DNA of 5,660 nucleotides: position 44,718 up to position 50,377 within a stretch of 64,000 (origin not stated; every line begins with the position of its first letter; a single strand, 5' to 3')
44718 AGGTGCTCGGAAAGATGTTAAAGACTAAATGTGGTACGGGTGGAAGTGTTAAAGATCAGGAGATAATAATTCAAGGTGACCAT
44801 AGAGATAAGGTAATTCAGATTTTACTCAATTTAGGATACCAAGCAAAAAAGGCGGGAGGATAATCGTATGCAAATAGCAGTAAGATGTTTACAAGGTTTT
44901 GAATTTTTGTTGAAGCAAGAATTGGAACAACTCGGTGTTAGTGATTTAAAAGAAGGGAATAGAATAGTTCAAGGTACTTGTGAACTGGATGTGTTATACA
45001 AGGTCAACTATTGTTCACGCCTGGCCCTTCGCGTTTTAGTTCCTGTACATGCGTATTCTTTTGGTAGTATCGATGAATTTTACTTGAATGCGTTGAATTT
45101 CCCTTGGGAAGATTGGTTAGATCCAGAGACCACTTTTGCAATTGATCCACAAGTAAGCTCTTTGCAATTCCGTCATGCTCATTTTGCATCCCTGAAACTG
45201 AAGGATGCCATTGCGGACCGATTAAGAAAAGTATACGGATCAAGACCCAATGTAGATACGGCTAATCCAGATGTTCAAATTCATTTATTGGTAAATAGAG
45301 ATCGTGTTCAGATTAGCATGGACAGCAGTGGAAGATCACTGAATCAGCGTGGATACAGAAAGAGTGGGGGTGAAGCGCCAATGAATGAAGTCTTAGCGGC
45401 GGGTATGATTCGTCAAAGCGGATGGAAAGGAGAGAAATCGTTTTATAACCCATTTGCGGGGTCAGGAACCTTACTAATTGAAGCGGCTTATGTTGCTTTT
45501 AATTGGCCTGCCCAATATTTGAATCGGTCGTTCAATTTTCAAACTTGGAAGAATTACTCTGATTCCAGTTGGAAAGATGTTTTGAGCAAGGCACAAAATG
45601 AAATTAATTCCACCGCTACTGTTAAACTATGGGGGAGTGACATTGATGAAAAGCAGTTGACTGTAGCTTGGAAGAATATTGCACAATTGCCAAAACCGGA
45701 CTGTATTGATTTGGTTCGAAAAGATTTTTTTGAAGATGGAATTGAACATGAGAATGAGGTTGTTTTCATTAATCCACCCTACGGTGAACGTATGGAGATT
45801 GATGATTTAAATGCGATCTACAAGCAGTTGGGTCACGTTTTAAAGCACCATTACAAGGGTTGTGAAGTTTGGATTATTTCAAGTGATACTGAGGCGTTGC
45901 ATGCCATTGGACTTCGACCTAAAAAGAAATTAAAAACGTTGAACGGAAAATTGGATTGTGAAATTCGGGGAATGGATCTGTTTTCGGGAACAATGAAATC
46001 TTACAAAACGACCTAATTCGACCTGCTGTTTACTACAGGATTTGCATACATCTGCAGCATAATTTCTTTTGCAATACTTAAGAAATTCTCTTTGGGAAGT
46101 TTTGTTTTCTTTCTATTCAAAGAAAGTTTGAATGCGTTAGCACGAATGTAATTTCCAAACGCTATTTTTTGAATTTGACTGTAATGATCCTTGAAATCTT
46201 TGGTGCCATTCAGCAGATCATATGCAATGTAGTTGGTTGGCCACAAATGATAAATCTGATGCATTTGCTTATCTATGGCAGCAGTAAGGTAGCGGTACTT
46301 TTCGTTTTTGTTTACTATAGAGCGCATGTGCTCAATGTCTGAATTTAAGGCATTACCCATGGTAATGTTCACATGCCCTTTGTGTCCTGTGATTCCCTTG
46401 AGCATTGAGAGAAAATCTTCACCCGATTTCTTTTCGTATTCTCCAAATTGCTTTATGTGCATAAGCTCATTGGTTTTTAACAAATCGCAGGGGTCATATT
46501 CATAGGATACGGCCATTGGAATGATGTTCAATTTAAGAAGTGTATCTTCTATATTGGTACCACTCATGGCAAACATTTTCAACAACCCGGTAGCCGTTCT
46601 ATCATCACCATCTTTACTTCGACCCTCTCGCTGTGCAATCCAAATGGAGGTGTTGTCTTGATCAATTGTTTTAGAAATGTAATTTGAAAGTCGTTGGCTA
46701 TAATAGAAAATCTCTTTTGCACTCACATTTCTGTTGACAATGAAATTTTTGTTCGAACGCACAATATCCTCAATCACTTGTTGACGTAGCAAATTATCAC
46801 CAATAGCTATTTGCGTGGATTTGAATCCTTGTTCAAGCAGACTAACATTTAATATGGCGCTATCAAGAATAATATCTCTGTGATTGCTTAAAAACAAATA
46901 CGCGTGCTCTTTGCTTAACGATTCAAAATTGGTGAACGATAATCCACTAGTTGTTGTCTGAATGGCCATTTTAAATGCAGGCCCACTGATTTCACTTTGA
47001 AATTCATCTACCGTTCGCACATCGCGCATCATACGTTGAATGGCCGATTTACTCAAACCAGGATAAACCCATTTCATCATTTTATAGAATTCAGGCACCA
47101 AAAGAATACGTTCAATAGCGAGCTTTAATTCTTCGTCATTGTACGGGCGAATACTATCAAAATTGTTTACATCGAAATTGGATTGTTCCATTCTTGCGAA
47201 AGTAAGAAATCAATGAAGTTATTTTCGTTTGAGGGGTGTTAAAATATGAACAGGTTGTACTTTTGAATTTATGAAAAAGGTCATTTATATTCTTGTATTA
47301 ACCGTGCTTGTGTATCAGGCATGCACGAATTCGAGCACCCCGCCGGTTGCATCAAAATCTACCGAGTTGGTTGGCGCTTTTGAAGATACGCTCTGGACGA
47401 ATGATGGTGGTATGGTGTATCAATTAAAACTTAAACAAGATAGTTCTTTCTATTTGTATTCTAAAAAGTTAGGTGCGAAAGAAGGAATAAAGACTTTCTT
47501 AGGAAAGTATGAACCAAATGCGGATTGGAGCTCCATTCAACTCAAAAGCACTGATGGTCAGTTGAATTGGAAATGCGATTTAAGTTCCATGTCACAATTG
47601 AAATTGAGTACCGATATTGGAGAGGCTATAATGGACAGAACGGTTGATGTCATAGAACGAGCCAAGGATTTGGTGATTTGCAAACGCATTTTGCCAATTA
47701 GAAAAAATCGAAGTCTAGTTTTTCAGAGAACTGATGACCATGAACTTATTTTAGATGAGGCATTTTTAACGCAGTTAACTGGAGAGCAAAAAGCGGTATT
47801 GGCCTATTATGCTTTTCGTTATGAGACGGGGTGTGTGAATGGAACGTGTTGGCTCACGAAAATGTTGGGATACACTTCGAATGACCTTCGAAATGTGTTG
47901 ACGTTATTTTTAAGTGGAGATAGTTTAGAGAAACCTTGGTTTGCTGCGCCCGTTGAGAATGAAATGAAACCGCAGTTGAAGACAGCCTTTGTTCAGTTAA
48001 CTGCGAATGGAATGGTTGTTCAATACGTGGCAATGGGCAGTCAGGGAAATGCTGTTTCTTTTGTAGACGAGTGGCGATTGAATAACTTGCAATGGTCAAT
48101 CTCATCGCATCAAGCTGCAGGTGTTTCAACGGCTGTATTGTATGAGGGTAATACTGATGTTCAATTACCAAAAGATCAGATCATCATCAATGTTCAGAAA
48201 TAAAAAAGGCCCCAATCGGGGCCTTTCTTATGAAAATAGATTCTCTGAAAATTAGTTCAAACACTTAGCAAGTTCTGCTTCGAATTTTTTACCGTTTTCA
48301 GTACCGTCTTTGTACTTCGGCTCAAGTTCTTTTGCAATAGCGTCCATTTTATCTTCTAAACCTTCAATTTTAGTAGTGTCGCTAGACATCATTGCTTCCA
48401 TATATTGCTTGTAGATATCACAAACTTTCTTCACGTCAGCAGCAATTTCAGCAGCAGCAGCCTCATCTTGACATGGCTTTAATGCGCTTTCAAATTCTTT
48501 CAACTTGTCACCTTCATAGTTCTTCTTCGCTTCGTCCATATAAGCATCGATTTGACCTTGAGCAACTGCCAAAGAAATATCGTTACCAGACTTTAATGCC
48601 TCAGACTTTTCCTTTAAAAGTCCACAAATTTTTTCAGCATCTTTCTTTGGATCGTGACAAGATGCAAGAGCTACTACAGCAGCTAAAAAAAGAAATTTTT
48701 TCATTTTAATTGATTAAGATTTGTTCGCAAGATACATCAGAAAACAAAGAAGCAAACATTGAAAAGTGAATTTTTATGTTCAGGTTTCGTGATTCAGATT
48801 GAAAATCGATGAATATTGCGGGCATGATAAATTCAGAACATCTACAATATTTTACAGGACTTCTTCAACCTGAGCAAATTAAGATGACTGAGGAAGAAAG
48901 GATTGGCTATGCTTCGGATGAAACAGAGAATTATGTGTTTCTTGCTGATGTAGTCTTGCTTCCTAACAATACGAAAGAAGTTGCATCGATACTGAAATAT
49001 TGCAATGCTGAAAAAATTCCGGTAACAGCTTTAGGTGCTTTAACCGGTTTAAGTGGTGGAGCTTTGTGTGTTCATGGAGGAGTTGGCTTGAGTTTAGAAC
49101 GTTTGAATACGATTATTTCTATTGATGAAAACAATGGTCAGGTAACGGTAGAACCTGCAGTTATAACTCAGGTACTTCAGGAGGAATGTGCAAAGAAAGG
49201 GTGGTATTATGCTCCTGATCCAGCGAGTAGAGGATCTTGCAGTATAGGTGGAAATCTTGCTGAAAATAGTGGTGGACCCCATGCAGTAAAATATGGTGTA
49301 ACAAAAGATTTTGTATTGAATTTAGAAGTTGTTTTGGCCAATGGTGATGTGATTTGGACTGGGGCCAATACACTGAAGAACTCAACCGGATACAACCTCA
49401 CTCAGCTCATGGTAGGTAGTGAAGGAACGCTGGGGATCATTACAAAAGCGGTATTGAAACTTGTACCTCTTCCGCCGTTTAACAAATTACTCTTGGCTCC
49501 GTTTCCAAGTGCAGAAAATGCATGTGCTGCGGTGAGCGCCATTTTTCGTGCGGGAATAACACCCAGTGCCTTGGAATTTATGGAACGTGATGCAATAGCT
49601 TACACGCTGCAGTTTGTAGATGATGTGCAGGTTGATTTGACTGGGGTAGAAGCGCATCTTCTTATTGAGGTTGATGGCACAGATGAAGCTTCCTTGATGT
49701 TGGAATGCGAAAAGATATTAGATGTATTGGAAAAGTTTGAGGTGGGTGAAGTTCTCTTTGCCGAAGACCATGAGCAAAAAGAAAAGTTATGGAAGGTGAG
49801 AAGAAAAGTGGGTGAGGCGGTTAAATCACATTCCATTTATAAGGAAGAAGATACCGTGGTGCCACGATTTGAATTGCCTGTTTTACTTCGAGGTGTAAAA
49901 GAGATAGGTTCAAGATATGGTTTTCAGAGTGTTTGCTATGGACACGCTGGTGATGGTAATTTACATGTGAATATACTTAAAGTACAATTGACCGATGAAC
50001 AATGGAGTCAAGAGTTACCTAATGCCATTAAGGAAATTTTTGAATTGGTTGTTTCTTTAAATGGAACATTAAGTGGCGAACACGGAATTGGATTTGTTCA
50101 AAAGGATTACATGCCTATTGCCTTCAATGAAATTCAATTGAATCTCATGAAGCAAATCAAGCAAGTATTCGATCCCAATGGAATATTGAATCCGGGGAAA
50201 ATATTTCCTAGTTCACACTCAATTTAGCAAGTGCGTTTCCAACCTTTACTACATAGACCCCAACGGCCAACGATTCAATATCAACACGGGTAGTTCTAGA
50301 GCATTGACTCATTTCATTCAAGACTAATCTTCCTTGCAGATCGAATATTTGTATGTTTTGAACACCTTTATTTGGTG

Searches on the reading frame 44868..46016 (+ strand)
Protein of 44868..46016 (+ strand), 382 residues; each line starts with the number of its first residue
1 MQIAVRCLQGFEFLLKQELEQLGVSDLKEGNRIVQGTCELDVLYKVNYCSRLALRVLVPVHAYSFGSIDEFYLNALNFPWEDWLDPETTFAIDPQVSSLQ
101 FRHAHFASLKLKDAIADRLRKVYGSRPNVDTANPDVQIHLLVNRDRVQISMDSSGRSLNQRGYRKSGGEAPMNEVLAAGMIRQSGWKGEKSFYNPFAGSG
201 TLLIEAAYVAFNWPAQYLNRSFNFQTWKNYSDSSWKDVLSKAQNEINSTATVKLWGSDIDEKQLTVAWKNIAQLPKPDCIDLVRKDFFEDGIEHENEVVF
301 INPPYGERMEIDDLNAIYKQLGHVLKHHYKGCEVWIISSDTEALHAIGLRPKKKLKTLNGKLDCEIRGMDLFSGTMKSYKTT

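Call 10: search_protein_families(library=pfam, proteins=[window:44868-46016:+])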
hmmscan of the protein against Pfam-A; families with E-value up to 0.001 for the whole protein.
window:44868-46016:+ (382 aa): 3 families
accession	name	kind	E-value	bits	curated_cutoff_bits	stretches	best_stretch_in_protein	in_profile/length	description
PF01170.24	UPF0020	-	1.6e-36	126.3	22.3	1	161-365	1-194/197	RMKL-like, methyltransferase domain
PF02926.22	THUMP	-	2.3e-20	73.2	20.6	1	67-152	3-84/84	THUMP domain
PF22020.1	RlmL_1st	-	2.4e-11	43.9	27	1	3-57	2-55/55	RlmL ferredoxin-like domain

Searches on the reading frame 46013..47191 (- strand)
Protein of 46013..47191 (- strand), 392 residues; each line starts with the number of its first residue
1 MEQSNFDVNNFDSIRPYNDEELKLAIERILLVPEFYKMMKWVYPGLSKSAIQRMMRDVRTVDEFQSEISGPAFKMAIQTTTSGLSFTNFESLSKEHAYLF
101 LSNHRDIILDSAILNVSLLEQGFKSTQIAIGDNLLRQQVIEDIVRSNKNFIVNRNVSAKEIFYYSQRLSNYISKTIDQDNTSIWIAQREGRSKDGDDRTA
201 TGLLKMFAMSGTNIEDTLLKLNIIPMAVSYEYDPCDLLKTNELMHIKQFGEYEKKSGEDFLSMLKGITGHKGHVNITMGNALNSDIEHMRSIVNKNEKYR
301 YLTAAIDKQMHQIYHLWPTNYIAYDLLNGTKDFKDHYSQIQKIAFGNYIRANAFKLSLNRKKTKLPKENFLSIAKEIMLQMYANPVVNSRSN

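Call 10: search_protein_families(library=pfam, proteins=[window:46013-47191:-])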
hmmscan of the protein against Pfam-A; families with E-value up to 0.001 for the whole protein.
window:46013-47191:- (392 aa): 1 family
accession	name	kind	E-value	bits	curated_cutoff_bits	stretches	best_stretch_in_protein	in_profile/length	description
PF01553.26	Acyltransferase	-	9.3e-07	29.2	23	1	86-228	4-131/132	Acyltransferase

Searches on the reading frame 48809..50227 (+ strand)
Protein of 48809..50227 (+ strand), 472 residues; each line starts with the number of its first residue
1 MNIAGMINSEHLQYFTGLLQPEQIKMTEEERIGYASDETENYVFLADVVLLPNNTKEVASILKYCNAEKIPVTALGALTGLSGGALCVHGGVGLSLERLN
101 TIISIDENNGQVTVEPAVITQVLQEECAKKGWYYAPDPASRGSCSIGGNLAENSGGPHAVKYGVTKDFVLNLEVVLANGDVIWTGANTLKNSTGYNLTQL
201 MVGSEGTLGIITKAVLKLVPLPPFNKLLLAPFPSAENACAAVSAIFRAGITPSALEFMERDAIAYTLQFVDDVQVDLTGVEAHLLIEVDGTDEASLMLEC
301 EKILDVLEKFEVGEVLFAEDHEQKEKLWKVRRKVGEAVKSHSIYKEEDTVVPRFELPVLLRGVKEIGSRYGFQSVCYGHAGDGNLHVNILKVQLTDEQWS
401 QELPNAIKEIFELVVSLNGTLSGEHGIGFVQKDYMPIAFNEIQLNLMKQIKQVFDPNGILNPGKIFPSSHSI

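Call 10: search_protein_families(library=pfam, proteins=[window:48809-50227:+])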
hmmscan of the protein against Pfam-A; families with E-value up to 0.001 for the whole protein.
window:48809-50227:+ (472 aa): 2 families
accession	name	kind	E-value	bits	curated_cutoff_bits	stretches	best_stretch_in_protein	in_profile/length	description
PF02913.24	FAD-oxidase_C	-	7e-65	219.6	21.2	1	222-465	2-248/248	FAD linked oxidases, C-terminal domain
PF01565.28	FAD_binding_4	-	1.8e-40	138.3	26.4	1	47-185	2-139/139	FAD binding domain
